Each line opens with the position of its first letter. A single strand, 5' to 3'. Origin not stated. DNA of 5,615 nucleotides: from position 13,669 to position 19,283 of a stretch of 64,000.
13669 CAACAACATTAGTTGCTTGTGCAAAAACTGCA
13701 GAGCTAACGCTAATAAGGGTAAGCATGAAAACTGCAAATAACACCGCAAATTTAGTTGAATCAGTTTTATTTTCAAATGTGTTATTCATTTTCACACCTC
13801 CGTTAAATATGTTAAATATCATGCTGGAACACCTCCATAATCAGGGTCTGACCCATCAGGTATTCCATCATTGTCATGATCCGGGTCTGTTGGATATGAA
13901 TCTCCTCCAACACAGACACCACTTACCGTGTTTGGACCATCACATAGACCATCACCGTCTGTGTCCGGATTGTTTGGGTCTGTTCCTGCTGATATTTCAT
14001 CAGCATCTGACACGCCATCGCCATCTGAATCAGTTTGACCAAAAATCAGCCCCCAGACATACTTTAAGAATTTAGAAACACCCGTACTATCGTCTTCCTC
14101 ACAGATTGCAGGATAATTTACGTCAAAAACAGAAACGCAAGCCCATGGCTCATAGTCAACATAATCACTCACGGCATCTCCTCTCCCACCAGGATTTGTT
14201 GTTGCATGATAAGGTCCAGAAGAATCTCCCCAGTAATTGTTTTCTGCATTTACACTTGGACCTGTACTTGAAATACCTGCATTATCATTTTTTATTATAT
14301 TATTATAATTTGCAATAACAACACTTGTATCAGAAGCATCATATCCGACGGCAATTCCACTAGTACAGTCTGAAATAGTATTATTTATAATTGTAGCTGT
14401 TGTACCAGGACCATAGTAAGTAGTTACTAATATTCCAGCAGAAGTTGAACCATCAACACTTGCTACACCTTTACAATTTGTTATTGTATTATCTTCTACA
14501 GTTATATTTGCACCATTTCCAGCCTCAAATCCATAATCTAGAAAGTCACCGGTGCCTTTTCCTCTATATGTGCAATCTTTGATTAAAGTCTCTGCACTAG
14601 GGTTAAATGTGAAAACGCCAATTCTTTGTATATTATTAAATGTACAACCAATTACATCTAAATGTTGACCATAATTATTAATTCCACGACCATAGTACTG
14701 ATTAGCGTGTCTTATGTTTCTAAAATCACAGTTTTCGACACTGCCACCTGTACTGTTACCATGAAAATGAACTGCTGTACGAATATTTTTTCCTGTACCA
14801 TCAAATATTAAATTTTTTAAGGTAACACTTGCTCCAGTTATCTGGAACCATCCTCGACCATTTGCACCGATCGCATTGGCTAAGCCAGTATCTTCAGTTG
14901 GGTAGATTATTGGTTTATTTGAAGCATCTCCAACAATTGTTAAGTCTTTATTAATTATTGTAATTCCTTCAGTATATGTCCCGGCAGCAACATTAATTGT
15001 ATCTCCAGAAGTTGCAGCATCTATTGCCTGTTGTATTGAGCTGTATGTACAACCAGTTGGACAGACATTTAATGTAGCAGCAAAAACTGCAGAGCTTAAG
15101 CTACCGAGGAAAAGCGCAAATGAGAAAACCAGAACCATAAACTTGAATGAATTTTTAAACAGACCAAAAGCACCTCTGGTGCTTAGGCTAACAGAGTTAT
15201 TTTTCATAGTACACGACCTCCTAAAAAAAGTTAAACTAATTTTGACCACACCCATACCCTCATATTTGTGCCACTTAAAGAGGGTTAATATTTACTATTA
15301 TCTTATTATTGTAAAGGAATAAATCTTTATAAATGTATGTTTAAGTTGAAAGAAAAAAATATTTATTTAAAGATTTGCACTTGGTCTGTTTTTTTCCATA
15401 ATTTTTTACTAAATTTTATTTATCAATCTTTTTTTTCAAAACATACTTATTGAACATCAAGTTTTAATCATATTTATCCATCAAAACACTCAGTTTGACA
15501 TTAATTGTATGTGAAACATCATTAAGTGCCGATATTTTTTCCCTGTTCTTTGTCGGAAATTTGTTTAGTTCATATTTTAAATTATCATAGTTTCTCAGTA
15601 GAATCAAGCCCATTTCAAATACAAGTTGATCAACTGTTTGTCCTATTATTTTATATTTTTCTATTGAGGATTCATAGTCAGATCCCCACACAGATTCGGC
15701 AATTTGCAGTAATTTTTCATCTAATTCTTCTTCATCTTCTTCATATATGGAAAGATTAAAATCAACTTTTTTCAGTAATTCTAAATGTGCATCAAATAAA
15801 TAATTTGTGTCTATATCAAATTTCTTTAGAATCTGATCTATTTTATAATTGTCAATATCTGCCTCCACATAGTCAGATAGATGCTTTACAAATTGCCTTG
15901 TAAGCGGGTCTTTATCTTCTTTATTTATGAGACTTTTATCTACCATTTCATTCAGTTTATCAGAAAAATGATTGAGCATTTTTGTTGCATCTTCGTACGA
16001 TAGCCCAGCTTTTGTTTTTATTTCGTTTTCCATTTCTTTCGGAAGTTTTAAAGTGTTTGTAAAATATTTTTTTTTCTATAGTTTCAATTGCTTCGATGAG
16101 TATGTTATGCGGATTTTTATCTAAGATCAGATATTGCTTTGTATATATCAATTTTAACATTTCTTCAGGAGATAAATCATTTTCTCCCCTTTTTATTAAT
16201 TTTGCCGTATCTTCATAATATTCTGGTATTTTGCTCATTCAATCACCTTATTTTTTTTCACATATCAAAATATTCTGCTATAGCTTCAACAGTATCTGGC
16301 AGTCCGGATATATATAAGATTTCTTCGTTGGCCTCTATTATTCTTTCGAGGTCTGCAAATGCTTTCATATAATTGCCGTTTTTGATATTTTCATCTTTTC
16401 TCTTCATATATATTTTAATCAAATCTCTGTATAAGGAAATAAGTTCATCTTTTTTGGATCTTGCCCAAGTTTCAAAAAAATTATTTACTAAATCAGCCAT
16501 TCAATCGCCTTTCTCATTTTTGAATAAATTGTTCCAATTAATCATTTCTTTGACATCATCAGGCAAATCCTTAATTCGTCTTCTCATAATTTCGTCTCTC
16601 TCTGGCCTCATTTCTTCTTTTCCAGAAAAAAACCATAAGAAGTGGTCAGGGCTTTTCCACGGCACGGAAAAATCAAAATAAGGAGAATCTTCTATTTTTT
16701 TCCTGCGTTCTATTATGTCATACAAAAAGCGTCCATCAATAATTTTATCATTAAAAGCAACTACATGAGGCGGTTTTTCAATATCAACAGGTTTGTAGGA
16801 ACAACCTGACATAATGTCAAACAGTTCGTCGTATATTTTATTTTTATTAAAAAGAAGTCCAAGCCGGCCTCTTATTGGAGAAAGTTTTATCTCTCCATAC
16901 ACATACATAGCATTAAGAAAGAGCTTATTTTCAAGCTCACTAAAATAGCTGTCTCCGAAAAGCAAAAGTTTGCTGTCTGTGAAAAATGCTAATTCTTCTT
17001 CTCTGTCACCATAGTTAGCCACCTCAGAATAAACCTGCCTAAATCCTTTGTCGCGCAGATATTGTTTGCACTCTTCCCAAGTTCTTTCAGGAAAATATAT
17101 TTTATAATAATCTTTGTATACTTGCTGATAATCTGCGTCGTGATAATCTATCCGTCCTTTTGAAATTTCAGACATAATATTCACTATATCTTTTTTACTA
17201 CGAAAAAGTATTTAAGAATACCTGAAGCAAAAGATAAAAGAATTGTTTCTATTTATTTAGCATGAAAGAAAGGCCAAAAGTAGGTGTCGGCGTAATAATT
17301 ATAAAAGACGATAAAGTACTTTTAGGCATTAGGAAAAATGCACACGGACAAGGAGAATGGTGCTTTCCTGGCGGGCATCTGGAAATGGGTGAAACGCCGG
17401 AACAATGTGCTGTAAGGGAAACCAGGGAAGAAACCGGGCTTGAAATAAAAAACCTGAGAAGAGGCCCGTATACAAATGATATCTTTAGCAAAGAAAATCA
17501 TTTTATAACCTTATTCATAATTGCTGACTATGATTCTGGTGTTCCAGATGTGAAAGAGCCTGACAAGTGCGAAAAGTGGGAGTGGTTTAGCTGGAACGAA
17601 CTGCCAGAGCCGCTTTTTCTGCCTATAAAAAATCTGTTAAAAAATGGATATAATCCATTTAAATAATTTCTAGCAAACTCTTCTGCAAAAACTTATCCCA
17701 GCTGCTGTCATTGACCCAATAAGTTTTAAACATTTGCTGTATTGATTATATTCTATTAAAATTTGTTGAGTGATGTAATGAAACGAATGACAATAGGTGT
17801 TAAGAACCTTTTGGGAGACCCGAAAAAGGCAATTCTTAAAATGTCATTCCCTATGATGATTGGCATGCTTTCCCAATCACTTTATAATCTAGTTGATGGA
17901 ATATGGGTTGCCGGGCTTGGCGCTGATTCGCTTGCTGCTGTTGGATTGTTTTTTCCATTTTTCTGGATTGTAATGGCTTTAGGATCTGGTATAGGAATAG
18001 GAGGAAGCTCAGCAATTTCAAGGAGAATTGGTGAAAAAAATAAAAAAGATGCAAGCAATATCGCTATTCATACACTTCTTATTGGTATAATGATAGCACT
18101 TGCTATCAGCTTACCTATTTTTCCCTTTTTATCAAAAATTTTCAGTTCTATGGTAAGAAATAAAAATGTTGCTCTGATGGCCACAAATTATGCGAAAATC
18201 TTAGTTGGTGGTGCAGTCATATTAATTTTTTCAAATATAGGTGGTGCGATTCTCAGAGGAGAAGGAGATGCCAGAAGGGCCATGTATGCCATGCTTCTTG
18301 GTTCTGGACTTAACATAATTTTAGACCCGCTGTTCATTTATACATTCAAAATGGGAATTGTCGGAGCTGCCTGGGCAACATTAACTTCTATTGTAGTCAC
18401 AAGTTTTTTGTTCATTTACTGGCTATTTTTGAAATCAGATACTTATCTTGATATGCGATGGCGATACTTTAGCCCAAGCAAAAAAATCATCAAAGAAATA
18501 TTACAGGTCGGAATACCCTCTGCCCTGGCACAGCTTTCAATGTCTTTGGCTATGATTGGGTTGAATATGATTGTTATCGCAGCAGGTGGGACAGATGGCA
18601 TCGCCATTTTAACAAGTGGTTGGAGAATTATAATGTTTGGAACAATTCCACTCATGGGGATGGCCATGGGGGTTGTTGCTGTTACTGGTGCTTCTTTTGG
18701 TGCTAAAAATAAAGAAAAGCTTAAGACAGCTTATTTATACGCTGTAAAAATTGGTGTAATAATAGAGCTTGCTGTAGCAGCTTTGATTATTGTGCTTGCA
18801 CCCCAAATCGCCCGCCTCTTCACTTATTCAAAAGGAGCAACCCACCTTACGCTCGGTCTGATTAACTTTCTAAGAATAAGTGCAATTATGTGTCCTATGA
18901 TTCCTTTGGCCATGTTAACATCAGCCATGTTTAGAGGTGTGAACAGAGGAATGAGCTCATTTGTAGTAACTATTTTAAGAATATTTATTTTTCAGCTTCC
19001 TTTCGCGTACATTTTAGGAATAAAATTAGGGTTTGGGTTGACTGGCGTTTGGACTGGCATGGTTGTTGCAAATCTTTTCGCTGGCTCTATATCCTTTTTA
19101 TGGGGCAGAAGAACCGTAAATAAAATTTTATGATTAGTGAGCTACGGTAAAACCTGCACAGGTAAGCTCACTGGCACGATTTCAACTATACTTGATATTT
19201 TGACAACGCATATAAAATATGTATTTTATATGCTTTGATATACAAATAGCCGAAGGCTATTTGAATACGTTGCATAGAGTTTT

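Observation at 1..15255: Accessory cell-surface locus with a 3915-aa giant modular protein flanked by TSP3-like and TSP1-like repeat proteins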

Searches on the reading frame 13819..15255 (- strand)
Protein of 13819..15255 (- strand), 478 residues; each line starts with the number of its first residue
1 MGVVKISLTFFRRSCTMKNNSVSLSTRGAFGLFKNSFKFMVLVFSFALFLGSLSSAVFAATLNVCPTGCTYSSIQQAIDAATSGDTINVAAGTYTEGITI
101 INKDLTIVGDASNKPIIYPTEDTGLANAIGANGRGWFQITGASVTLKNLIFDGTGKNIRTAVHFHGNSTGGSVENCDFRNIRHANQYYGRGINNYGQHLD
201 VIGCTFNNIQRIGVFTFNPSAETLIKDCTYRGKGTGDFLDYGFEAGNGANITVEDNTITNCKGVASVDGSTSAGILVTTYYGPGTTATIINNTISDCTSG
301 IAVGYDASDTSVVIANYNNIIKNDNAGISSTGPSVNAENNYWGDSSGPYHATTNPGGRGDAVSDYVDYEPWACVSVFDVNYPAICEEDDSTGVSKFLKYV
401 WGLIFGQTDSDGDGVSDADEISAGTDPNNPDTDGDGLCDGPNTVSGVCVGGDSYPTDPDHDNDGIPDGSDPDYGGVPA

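Call 10: search_protein_families(library=pfam, proteins=[window:13819-15255:-], max_evalue=0.01)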
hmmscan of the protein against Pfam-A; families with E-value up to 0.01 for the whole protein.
window:13819-15255:- (478 aa): 2 families
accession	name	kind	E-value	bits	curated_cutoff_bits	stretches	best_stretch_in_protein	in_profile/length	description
PF13229.12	Beta_helix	-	1e-13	51.6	25.9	2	162-340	3-156/158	Right handed beta helix region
PF18884.5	TSP3_bac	-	2.5e-08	34.1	25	1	409-430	1-22/22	Bacterial TSP3 repeat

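Call 11: search_protein_families(library=ncbifam, proteins=[window:13819-15255:-], max_evalue=0.01)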
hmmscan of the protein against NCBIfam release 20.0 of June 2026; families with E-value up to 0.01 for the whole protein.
window:13819-15255:- (478 aa): 2 families
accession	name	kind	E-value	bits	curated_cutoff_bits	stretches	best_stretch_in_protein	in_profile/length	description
TIGR04247.1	NosD_copper_fam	subfamily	1.6e-10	40.1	300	2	74-161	1-77/377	nitrous oxide reductase family maturation protein NosD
NF033765.2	gliding_CglD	equivalog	5.1e-06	24.6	400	1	408-470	265-329/1124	adventurous gliding motility lipoprotein CglD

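Call 82: search_solved_structures(query=window:13819-15207:-, max_evalue=0.01)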
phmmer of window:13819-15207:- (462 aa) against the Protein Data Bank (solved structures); distinct sequences matched with E-value up to 0.01: 1.
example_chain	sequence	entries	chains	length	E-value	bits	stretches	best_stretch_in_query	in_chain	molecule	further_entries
3uw0_A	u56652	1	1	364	7.3e-05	24.8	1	27-151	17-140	pectinesterase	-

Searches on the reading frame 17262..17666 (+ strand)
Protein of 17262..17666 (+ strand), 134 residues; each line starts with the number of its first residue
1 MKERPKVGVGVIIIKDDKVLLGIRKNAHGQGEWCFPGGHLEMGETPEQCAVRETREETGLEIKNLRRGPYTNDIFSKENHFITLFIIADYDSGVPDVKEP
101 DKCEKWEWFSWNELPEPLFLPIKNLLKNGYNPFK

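Call 61: search_protein_families(library=pfam, proteins=[window:17262-17666:+], max_evalue=1)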
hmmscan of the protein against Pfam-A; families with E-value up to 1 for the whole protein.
window:17262-17666:+ (134 aa): 3 families
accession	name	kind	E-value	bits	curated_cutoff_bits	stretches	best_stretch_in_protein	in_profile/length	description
PF00293.34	NUDIX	-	3.6e-27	95.4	21.1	1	5-119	2-124/134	NUDIX domain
PF14815.12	NUDIX_4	-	6.1e-09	36.1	35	1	10-116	3-100/113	NUDIX domain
PF19601.4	DUF6106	-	0.09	13.2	25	1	32-99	70-135/173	Family of unknown function (DUF6106)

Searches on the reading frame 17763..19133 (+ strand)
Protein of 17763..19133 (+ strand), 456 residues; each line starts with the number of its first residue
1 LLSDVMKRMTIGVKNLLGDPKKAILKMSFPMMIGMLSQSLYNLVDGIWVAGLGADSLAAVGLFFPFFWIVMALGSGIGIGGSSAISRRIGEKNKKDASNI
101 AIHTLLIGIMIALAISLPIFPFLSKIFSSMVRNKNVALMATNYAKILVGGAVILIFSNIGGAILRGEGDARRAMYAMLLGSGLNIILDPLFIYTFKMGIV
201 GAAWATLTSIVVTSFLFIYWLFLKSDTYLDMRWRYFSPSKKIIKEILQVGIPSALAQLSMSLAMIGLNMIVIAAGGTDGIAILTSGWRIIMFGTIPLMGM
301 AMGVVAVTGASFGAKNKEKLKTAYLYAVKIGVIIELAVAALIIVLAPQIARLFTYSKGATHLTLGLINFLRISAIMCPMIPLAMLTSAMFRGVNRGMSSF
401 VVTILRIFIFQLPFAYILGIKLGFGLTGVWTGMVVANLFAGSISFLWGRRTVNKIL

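Call 12: search_protein_families(library=pfam, proteins=[window:17763-19133:+], max_evalue=0.001)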
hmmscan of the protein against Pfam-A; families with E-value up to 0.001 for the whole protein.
window:17763-19133:+ (456 aa): 1 family
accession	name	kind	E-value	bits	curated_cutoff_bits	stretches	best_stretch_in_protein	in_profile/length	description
PF01554.23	MatE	-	1.4e-56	191.1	24.9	2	30-190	1-161/161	MatE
